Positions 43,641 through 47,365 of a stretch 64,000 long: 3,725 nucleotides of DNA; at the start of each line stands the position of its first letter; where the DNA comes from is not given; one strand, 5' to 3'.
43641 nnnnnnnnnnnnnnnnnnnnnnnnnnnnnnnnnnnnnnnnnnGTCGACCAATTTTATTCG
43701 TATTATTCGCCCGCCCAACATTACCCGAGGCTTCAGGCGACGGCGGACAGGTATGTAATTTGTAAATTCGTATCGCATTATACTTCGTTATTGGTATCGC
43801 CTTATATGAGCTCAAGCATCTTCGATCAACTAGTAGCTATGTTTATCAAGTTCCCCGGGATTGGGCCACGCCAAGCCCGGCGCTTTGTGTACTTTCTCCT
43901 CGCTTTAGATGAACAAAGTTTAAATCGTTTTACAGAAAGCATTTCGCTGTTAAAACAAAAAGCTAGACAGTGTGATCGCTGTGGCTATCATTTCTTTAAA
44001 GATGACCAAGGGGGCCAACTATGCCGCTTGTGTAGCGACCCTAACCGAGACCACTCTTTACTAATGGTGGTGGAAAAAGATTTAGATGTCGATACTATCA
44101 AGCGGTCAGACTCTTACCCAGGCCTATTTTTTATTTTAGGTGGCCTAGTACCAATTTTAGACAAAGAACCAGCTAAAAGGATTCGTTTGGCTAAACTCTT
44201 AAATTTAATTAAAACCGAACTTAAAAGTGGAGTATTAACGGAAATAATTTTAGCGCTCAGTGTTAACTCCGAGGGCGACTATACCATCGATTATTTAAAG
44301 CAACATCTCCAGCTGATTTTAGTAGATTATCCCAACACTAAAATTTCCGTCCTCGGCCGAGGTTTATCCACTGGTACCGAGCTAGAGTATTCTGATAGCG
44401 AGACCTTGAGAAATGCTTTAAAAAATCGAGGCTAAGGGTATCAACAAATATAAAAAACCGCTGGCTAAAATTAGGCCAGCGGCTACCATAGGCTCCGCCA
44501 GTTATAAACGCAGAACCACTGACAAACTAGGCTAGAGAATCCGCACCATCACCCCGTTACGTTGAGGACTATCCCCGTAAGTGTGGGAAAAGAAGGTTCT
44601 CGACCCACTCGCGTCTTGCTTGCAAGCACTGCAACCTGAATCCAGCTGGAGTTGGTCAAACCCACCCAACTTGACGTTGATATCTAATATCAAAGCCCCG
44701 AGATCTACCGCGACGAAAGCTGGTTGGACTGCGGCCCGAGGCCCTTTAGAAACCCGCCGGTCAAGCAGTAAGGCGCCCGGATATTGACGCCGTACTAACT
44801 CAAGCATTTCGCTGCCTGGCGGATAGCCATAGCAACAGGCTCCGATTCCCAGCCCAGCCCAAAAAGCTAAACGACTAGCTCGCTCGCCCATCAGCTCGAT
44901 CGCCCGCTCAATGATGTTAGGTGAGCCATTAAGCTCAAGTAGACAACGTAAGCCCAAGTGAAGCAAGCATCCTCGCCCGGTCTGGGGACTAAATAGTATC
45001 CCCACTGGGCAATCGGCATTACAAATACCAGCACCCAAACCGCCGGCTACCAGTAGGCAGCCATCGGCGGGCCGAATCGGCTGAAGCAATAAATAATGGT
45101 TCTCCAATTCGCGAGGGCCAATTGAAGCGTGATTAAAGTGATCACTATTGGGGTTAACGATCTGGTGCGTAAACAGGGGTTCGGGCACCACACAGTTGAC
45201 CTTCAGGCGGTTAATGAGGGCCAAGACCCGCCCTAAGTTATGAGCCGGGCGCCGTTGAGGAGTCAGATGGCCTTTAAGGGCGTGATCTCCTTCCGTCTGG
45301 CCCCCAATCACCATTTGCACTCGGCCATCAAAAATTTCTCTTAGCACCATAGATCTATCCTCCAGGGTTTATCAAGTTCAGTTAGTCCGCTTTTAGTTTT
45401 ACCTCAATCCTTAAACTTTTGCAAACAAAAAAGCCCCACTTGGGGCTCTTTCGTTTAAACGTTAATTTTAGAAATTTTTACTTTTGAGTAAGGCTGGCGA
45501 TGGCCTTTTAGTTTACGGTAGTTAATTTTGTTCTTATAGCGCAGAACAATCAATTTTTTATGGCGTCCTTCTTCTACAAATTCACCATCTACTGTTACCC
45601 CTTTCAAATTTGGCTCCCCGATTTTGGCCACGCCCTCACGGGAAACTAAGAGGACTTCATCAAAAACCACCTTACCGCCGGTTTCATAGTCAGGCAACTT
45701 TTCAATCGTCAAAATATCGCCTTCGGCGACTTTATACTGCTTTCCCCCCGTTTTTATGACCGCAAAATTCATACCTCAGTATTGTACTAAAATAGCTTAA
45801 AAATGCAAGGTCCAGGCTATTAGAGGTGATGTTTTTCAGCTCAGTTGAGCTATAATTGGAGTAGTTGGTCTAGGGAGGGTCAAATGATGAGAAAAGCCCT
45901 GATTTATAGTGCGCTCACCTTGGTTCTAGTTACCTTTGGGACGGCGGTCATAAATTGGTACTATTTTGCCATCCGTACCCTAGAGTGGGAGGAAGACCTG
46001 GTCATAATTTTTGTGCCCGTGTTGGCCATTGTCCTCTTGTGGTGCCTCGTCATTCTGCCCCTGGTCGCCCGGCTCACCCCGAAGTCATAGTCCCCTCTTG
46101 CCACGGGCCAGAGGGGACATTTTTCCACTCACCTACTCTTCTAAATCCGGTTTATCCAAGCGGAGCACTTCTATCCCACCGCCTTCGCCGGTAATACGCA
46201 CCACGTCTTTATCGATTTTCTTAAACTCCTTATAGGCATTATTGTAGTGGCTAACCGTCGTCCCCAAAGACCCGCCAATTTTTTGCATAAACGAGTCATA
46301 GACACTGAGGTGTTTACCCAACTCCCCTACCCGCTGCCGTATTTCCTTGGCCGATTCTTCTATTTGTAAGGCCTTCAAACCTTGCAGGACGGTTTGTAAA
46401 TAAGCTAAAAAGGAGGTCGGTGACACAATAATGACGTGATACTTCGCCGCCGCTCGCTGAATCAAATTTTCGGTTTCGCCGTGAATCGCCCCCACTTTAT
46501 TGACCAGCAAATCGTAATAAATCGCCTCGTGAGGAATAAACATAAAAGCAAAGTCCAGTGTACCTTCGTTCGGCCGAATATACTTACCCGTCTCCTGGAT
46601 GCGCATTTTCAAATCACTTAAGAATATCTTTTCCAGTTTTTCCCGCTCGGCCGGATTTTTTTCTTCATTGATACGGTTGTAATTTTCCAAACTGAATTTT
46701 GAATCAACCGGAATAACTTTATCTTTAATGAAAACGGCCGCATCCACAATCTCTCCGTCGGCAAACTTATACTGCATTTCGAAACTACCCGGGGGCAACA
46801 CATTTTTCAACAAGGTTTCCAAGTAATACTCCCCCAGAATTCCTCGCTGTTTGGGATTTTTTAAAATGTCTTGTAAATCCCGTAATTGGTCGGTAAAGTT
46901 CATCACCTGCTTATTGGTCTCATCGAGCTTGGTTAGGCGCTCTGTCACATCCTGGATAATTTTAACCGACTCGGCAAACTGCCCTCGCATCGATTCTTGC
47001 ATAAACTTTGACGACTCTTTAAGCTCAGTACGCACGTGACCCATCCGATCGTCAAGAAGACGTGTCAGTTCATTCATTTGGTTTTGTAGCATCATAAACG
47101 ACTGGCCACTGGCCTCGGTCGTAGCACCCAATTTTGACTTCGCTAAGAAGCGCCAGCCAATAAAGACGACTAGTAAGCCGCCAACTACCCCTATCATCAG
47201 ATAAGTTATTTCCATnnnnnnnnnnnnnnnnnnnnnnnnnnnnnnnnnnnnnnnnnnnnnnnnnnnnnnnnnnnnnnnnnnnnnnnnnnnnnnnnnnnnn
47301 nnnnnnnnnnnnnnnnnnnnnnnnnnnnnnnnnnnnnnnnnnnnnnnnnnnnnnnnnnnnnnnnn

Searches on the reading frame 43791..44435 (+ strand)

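Call 58: search_protein_families(library=pfam, proteins=[window:43791-44435:+], max_evalue=0.001)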
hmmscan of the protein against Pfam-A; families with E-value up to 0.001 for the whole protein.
window:43791-44435:+ (214 aa): 4 families
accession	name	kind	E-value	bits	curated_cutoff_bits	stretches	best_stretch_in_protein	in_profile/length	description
PF13662.12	Toprim_4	-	1.3e-08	35.3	25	1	90-176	2-73/85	Toprim domain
PF21176.3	RecR_HhH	-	8.4e-07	29.2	27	1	12-51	2-41/45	RecR, helix-hairpin-helix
PF21175.2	RecR_C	-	3.7e-06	26.7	22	1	191-213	1-23/24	RecR, C-terminal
PF01751.28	Toprim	-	0.00091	19.8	23.1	0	91-176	2-83/96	Toprim domain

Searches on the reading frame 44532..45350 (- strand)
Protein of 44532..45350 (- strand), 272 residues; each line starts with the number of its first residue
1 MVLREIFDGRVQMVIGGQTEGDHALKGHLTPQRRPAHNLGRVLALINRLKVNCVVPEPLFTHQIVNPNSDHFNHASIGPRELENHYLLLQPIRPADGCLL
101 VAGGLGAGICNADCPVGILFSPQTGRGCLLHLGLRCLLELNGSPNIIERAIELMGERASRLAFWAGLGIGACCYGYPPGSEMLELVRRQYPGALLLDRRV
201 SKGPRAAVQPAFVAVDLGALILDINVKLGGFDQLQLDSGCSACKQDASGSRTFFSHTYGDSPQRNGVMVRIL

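Call 58: search_protein_families(library=pfam, proteins=[window:44532-45350:-], max_evalue=0.001)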
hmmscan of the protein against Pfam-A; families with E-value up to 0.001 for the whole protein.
window:44532-45350:- (272 aa): 1 family
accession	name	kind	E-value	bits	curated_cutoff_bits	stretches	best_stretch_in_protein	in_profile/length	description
PF02578.20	Cu-oxidase_4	-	2.1e-07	31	22.9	1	85-259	68-226/238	Multi-copper polyphenol oxidoreductase laccase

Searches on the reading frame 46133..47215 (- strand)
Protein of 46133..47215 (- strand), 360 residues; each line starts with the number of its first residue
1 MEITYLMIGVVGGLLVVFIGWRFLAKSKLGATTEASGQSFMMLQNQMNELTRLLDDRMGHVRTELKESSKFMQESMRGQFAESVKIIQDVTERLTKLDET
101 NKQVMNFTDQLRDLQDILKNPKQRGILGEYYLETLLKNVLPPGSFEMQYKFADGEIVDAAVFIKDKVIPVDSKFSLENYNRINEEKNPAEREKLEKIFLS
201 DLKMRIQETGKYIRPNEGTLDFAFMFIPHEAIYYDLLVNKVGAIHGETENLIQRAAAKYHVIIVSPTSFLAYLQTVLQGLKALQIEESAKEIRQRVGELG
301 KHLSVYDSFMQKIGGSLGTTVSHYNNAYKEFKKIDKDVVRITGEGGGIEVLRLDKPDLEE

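Call 58: search_protein_families(library=pfam, proteins=[window:46133-47215:-], max_evalue=0.001)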
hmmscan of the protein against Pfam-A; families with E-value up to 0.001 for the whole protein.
window:46133-47215:- (360 aa): 1 family
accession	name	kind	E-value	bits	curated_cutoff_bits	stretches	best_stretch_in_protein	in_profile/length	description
PF02646.22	RmuC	-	2.9e-52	178.1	26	1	60-332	5-271/291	RmuC family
